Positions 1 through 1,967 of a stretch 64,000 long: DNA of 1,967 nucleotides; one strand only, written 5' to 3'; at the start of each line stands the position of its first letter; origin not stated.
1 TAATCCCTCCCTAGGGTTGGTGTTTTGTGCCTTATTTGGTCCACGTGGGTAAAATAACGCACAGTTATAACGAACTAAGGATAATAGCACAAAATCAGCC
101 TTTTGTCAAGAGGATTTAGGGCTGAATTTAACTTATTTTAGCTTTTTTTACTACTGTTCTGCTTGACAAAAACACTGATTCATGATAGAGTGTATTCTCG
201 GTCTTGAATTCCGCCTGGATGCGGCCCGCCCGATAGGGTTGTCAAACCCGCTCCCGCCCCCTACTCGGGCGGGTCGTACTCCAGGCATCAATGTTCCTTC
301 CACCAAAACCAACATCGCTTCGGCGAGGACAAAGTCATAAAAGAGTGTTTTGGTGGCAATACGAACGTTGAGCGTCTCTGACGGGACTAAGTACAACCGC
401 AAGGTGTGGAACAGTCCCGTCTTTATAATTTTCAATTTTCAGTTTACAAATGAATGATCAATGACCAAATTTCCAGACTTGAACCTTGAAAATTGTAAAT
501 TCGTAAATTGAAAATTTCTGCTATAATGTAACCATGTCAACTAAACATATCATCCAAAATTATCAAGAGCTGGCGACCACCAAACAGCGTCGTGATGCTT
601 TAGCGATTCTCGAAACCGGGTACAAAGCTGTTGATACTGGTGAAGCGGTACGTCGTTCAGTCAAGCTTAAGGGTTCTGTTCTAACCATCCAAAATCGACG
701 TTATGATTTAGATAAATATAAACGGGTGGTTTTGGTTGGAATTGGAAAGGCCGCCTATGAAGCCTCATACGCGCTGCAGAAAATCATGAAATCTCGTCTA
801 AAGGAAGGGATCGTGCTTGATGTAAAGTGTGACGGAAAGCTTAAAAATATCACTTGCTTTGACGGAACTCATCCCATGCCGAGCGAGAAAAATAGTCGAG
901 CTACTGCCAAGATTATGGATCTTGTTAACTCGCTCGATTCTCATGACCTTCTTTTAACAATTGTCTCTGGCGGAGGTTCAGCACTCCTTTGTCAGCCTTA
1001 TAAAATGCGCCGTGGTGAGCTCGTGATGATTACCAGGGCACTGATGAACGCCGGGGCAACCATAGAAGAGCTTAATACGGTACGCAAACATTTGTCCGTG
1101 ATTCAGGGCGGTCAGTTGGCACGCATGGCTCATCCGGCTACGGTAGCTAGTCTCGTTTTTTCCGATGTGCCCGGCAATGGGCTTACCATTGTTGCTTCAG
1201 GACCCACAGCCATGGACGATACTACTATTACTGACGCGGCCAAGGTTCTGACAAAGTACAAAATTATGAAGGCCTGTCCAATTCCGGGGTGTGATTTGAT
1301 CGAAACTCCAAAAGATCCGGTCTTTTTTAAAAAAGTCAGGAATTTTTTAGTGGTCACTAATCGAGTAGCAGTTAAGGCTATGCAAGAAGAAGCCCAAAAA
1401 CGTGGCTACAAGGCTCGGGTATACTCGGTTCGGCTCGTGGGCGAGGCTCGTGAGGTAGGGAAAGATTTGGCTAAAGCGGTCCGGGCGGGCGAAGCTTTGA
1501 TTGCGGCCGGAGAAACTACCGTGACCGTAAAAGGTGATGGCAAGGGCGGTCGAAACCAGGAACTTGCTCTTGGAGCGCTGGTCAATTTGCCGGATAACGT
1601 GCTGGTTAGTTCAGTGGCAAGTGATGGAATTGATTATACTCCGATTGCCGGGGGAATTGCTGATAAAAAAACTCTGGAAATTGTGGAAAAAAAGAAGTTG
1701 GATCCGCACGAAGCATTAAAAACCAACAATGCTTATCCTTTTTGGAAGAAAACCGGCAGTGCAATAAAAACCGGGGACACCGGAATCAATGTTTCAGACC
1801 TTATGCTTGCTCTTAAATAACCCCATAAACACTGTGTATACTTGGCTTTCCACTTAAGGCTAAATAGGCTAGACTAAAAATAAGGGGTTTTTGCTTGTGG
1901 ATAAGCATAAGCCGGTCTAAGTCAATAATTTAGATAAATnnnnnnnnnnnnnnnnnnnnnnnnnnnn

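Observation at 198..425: Promoter-to-terminator ~225-nt structured RNA of unrecognised family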

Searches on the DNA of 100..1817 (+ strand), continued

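Call 93: search_dna_similar(query=window:192-430:+, collection=plasmids, mode=distant, max_evalue=0.01, max_rows=5)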
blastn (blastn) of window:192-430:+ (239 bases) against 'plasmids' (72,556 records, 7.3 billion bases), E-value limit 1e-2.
No match.

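Call 98: build_rna_model(alignment_id=A8, structure=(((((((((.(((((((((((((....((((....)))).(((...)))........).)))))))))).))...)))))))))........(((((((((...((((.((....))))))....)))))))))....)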
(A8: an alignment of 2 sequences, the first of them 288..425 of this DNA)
Model R3 built from alignment A8 (2 sequences, 138 columns); structure: as given.
model positions 138; base pairs 44; branch points 2; effective number of sequences 0.64; information 0.59 bits per position. Calibrated on 0.2 Mb of random sequence (short: E-values are rough).
structure used (alignment columns):
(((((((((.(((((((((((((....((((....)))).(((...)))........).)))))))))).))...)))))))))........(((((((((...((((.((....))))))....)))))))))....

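Call 99: search_with_rna_model(model_id=R3, sources=[L002, L005, L088, L089, L090, L091, L093, L095, L097, L009, L011, L012, L013, L015, L016, L024, L025, L026, L058], max_evalue=10, show_alignments=3)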
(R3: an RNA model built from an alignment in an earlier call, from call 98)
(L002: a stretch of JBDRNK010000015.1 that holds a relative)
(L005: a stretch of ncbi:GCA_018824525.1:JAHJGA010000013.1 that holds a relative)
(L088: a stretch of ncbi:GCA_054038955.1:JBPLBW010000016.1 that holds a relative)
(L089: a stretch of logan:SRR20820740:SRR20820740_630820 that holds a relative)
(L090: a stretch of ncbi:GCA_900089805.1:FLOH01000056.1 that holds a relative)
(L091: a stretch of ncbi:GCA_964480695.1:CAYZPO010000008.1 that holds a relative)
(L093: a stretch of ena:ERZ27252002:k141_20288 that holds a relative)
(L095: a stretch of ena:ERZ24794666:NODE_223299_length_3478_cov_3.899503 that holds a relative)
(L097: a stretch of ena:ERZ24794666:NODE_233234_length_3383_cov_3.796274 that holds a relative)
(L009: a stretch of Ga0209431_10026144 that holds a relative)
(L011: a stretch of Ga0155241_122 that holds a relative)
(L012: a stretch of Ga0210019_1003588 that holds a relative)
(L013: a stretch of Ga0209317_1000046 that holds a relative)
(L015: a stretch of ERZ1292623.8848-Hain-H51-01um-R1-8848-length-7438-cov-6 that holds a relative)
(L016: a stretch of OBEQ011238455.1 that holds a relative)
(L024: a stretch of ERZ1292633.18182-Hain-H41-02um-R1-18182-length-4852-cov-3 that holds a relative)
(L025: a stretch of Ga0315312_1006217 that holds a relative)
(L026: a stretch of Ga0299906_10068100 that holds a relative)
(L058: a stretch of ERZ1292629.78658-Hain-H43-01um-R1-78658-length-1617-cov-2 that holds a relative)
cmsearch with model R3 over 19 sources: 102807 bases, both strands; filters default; matches with E-value up to 10: 1.
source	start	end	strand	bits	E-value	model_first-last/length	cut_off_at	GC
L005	4823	4879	+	28.2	3.2e-05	13-70/138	no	0.42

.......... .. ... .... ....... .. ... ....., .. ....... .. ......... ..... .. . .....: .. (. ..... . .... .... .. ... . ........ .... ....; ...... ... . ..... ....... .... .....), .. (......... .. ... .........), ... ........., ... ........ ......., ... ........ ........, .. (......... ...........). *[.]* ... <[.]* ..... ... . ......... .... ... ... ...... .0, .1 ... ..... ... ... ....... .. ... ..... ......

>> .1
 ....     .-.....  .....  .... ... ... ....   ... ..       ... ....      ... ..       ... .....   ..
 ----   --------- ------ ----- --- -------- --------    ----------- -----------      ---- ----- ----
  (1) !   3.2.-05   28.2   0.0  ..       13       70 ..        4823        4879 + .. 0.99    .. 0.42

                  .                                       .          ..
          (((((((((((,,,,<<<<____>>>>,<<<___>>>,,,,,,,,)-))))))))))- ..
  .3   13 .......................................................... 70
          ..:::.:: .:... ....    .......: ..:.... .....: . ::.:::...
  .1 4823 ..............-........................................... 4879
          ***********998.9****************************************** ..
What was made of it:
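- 300..356 (+): Conserved three-way-junction module. Pa 300-309/347-356; Pb 315-318/323-326 with a UUCG loop; Pc 328-330/334-336; purine-rich junction strand AUAAAAGAGU, 337-346. A model built from W alone hits L005 4823-4879 at E=3.2e-5, the only hit in 102.8 kb of related loci (call 99).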

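Call 100: search_with_rna_model(model_id=R3, sources=[window, L008, L010, L014, L017, L018, L019, L020, L021, L022, L023, L027, L028, L031, L032, L036, L038, L039, L040, L041, L042, L043, L044, L045, L047, L048, L051, L052, L059, L060, L065, L067, L071, L072, L073, L074, L075, L076, L079, L084, L085, L086, L087, L092], max_evalue=10)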
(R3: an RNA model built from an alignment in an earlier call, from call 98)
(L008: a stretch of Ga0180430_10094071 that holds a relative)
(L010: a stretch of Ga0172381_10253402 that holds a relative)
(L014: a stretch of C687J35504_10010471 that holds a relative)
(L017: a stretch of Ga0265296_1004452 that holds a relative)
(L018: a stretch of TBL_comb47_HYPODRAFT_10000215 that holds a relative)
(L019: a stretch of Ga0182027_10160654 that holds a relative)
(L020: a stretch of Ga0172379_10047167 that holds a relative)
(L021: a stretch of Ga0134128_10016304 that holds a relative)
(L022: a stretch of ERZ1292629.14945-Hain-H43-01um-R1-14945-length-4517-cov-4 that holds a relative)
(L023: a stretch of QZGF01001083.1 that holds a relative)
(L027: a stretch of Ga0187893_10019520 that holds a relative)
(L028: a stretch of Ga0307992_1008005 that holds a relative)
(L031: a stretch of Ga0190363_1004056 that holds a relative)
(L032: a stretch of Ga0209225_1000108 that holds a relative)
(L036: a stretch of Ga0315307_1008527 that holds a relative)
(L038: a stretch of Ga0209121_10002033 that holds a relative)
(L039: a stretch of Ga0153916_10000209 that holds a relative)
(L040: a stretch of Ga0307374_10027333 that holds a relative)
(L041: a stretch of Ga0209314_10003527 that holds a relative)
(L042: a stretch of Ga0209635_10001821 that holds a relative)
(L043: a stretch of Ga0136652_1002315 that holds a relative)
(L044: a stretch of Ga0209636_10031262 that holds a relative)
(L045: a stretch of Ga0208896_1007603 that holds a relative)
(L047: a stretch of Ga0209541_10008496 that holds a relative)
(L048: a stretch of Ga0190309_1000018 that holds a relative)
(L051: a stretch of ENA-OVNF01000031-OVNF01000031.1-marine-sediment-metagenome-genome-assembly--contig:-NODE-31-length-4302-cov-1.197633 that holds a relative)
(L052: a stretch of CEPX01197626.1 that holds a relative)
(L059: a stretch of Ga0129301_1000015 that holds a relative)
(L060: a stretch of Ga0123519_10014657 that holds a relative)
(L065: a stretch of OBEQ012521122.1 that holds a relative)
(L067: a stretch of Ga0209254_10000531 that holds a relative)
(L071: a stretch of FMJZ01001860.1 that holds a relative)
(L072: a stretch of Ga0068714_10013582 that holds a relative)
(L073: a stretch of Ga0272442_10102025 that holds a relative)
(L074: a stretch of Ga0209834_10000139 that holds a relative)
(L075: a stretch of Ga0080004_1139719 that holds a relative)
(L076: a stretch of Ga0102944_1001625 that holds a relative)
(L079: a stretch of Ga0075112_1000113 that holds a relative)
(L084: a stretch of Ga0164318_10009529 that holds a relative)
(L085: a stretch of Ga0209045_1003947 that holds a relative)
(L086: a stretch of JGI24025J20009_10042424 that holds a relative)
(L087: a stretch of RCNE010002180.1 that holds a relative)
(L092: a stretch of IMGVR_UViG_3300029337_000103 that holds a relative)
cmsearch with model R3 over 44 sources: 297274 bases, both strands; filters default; matches with E-value up to 10: 1.
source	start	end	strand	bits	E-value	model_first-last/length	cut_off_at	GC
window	288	425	+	176.2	3.4e-42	1-138/138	no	0.48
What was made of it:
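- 300..356 (+): A further 297 kb gave only the self-match (call 100).
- It is L005 4823-4879 on the + strand, at 28.2 bits and E=3.2e-5, inside the syntenic RNA (calls 99, 100).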

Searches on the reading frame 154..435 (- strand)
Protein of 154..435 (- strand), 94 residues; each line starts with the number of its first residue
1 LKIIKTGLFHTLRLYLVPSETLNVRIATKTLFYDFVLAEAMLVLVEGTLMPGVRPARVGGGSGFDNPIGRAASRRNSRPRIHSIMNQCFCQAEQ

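Call 50: find_homologous_proteins(query=window:154-435:-, max_evalue=0.01)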
Query window:154-435:-: 2 candidates shared short words with the query, none scored E <= 0.01.
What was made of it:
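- Checked: It has no homologue in the 5.8-billion-protein collection, not even itself (call 50).
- The 94-aa minus-strand ORF has no homologue (call 50).
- Tried and rejected: A proxy search with the spurious 94-aa ORF found nothing (call 50).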
